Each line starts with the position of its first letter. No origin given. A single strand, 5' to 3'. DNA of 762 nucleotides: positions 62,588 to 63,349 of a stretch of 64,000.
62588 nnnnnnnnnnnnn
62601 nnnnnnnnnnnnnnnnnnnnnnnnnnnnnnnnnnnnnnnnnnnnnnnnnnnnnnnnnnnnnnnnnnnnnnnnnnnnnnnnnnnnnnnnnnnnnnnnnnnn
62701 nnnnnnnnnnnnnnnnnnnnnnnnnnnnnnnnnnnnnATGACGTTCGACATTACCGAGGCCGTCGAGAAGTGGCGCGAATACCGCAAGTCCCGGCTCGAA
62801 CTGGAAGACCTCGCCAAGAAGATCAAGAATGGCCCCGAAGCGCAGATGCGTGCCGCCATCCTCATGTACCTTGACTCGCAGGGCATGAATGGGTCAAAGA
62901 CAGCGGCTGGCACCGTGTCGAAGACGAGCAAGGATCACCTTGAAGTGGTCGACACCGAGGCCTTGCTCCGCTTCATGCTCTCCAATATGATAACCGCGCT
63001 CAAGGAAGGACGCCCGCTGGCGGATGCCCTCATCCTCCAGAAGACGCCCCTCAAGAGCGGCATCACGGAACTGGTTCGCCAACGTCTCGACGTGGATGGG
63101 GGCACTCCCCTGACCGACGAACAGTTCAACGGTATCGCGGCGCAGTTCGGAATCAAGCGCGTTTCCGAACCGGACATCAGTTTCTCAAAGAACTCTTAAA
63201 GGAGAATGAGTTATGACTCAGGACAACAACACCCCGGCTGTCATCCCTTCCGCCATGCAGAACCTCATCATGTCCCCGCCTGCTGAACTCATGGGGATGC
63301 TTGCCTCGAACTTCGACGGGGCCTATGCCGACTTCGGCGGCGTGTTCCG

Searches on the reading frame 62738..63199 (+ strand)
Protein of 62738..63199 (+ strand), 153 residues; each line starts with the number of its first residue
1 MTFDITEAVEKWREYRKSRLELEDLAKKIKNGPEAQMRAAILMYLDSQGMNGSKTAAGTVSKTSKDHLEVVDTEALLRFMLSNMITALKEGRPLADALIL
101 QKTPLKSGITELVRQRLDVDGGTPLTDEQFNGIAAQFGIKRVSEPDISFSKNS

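Call 45: search_protein_families(library=pfam, proteins=[window:62738-63199:+], max_evalue=0.01)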
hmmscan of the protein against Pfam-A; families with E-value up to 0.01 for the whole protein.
window:62738-63199:+ (153 aa): 0 families

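Call 48: find_encoding_contigs(protein=window:62738-63199:+, flank=6000, max_places=4)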
Protein window:62738-63199:+ (153 aa): 7 contigs read that carry it; 4 places shown.
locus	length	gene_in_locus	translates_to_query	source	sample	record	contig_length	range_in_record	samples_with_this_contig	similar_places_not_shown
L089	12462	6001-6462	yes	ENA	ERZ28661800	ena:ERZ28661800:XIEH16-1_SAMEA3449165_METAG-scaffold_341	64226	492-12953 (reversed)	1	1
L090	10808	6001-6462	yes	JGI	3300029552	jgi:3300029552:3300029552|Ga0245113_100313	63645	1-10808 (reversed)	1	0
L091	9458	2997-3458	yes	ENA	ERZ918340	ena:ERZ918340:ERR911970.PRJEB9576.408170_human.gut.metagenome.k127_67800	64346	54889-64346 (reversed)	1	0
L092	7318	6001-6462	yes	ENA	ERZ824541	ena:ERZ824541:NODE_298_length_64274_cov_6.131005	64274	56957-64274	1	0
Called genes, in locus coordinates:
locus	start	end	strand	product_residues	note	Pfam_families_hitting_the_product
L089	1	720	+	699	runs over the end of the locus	PF00476:DNA_pol_A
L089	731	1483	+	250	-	PF12705:PDDEXK_1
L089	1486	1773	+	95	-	-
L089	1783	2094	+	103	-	-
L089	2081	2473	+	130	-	-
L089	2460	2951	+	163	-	-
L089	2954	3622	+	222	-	PF16473:Rv2179c-like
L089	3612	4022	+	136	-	-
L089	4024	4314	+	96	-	-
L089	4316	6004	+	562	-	PF00176:SNF2-rel_dom, PF00271:Helicase_C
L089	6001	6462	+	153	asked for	-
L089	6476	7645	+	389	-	-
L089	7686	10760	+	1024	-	PF06048:DUF927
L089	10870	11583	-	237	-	-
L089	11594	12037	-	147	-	-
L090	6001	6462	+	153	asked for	-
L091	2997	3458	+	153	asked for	-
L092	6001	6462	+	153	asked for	-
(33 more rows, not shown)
